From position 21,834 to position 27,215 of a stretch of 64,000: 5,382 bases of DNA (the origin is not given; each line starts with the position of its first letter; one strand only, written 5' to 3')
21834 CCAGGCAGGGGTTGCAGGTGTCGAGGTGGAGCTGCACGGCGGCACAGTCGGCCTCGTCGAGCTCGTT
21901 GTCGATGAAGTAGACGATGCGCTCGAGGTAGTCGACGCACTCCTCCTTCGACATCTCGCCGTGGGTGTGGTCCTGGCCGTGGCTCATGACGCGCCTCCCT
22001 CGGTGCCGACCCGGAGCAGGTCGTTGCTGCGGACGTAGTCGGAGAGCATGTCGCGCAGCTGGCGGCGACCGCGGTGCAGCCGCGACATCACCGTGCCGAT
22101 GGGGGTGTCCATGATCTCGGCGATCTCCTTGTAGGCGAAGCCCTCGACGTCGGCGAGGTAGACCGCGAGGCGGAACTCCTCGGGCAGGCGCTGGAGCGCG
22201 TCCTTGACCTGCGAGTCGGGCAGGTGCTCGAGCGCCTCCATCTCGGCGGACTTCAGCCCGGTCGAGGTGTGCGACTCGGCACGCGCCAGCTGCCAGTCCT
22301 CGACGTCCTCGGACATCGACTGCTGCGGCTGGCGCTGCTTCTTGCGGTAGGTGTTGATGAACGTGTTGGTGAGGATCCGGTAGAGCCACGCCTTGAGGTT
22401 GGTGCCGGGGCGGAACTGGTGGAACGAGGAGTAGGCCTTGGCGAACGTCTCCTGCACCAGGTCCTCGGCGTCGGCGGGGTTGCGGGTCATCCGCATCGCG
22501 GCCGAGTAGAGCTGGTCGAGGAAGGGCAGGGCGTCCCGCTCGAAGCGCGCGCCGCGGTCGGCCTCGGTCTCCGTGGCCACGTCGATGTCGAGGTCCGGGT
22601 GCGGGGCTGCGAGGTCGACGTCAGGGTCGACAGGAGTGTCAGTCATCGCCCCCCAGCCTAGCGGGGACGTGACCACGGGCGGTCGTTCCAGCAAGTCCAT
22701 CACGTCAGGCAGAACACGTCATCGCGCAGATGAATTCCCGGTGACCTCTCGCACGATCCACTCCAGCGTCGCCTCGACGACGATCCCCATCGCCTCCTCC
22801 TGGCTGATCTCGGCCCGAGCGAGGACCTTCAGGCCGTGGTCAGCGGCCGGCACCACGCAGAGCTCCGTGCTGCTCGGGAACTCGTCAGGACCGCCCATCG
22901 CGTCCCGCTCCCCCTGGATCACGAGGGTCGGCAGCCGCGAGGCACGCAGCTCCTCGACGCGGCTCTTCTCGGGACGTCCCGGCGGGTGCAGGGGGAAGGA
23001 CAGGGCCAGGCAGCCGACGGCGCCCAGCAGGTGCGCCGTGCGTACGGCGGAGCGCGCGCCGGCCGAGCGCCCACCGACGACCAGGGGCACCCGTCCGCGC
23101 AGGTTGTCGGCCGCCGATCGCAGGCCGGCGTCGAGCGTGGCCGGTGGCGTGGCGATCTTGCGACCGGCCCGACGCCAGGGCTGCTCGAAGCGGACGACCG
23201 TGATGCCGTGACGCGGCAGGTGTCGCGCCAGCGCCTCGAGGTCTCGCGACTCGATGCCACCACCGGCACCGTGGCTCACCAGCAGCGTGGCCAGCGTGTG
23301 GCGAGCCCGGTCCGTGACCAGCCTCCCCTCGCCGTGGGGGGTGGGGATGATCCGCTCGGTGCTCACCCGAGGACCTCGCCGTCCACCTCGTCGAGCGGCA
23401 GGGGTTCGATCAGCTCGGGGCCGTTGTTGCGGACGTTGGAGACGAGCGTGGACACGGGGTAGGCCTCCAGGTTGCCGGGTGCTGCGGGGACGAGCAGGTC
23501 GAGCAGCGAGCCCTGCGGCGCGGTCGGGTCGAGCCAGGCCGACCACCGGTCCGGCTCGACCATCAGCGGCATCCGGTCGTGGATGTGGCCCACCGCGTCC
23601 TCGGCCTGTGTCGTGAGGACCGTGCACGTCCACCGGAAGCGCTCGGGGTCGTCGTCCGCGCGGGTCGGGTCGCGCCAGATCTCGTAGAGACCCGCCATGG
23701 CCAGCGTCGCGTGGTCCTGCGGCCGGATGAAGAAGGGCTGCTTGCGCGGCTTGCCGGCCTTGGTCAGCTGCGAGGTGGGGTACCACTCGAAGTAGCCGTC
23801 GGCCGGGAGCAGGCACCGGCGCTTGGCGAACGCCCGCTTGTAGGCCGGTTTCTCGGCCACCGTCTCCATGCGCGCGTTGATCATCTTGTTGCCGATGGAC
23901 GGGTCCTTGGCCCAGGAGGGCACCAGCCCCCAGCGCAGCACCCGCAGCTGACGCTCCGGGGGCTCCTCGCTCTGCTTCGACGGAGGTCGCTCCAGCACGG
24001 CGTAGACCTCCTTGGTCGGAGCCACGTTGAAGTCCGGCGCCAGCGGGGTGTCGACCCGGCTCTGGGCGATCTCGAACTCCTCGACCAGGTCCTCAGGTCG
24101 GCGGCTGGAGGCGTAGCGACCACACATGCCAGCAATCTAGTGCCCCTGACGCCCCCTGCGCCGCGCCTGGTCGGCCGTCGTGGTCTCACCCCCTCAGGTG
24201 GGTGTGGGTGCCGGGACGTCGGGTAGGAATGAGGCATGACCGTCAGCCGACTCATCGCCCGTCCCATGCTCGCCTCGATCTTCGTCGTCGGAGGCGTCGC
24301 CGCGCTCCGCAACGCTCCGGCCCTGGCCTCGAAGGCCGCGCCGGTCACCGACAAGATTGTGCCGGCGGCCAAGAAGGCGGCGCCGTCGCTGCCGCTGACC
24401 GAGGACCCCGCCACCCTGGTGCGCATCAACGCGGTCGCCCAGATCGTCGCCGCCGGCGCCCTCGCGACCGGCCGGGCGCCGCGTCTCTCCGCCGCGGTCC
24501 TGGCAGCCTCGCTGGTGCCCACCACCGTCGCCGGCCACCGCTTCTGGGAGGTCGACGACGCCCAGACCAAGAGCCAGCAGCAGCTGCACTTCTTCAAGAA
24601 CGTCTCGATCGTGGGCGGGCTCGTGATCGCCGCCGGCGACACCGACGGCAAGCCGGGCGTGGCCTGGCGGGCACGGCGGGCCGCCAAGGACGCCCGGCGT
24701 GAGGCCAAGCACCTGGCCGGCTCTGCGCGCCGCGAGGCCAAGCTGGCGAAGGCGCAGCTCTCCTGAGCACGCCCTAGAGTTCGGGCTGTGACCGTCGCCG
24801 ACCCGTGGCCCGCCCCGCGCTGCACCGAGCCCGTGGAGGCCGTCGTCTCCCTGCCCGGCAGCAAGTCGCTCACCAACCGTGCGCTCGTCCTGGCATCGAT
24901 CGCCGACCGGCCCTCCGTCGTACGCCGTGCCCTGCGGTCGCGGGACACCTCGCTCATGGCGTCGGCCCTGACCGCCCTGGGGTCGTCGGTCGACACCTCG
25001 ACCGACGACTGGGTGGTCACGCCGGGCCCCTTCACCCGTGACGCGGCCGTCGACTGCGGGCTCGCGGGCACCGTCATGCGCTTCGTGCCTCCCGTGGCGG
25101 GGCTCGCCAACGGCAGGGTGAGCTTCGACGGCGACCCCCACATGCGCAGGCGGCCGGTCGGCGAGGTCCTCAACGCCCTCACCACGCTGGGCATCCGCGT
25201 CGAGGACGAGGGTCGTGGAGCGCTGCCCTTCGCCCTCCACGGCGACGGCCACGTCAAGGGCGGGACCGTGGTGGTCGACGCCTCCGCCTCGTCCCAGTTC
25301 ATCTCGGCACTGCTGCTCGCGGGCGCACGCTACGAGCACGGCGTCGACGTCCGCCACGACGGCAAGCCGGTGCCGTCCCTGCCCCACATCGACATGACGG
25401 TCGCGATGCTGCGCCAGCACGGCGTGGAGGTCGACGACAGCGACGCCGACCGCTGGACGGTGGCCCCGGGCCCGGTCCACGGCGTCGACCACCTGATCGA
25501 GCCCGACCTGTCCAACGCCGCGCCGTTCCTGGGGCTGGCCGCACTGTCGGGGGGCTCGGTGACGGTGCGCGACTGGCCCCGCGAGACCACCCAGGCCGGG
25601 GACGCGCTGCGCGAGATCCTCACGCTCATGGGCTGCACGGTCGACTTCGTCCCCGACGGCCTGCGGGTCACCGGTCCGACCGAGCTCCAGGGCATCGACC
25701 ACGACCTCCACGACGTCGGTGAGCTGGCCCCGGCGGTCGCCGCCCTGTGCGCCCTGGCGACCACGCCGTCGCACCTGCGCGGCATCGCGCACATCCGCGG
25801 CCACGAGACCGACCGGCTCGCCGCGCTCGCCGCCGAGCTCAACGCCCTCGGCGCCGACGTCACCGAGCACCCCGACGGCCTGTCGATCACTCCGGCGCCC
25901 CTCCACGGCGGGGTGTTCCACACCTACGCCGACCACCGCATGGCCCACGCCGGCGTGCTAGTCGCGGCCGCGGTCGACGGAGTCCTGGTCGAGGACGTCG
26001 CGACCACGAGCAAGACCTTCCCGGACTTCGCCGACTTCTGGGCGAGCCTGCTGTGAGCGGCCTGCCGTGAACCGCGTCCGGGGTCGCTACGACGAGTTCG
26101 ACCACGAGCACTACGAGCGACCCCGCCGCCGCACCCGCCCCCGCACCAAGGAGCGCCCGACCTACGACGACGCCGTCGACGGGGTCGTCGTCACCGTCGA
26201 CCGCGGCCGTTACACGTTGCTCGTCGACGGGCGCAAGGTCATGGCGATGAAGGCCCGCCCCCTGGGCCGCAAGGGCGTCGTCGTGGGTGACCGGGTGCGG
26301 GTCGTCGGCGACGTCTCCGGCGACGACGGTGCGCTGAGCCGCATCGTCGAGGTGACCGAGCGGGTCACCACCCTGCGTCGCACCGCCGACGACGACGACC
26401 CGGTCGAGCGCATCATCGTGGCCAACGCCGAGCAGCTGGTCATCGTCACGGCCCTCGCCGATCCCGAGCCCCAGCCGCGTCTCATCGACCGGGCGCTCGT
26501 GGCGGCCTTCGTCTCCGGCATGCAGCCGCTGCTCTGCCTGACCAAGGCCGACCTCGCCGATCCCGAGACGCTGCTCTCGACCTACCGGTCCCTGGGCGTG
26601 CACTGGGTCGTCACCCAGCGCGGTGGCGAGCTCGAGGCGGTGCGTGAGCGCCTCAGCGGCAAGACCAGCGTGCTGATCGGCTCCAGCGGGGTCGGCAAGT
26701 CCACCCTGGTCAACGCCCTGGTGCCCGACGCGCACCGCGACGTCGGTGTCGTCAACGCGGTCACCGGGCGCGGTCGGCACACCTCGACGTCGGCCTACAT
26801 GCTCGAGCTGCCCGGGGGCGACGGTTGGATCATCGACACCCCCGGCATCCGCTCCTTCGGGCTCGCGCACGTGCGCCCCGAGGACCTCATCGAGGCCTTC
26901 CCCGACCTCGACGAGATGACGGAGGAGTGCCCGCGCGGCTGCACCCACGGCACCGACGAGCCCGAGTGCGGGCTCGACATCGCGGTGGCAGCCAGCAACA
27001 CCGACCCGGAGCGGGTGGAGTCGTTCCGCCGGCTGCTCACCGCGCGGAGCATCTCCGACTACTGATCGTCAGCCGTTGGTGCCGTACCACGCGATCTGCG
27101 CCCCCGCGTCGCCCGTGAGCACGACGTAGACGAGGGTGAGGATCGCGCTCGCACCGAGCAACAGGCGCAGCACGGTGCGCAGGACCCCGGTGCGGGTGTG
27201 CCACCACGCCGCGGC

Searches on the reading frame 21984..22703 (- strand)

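Call 51: search_protein_families(library=pfam, proteins=[window:21984-22703:-], max_evalue=0.000001)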
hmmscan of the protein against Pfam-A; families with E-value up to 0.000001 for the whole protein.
window:21984-22703:- (239 aa): 3 families
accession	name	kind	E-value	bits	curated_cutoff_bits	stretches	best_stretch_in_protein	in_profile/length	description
PF04542.20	Sigma70_r2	-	2.7e-20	72.4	24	1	62-124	6-70/71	Sigma-70 region 2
PF08281.18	Sigma70_r4_2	-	6.3e-16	58.2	25.7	1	165-216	3-54/54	Sigma-70, region 4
PF04545.22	Sigma70_r4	-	1.5e-10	40.9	24.1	1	169-217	1-49/50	Sigma-70, region 4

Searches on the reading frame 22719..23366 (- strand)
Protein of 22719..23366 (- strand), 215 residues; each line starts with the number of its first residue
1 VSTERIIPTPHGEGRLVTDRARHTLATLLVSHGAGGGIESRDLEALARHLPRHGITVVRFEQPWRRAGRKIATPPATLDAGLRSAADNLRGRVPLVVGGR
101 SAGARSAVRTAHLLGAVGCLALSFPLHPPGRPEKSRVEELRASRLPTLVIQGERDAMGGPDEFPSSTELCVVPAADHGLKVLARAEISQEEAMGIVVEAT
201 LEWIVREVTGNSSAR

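Call 51: search_protein_families(library=pfam, proteins=[window:22719-23366:-], max_evalue=0.000001)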
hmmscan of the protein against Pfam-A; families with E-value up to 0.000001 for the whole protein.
window:22719-23366:- (215 aa): 1 family
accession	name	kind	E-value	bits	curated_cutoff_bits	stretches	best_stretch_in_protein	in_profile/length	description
PF20408.4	Abhydrolase_11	-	1.4e-35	123.2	27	1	26-204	3-192/193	Alpha/beta hydrolase domain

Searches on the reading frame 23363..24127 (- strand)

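Call 51: search_protein_families(library=pfam, proteins=[window:23363-24127:-], max_evalue=0.000001)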
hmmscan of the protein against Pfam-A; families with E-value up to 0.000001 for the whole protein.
window:23363-24127:- (254 aa): 1 family
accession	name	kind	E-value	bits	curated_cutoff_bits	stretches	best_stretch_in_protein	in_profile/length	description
PF02586.19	SRAP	-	1.4e-73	247.4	27.1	1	1-232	1-214/214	SOS response associated peptidase (SRAP)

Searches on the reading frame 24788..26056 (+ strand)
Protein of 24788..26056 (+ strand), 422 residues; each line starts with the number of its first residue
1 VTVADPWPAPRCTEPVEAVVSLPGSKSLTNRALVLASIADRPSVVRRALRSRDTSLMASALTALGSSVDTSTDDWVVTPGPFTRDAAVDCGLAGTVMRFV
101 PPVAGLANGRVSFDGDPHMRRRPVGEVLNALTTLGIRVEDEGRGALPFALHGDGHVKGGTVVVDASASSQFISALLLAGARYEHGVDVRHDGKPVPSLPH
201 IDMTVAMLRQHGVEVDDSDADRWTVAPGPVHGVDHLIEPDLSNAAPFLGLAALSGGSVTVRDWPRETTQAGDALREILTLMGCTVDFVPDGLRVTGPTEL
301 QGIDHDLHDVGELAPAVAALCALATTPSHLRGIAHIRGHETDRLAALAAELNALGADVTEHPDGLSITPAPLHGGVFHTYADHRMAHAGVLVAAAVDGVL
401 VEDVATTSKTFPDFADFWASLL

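Call 51: search_protein_families(library=pfam, proteins=[window:24788-26056:+], max_evalue=0.000001)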
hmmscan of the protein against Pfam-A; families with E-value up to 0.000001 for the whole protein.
window:24788-26056:+ (422 aa): 1 family
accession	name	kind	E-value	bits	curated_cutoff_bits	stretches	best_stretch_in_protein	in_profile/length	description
PF00275.25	EPSP_synthase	-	6.7e-107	358.2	22.8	1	13-416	4-415/417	EPSP synthase (3-phosphoshikimate 1-carboxyvinyltransferase)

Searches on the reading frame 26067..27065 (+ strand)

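Call 51: search_protein_families(library=pfam, proteins=[window:26067-27065:+], max_evalue=0.000001)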
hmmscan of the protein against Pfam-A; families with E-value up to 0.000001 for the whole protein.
window:26067-27065:+ (332 aa): 1 family
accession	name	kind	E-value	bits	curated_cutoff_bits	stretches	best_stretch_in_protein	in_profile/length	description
PF03193.22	RsgA_GTPase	-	6e-48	163.4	30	1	96-266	1-173/174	RsgA GTPase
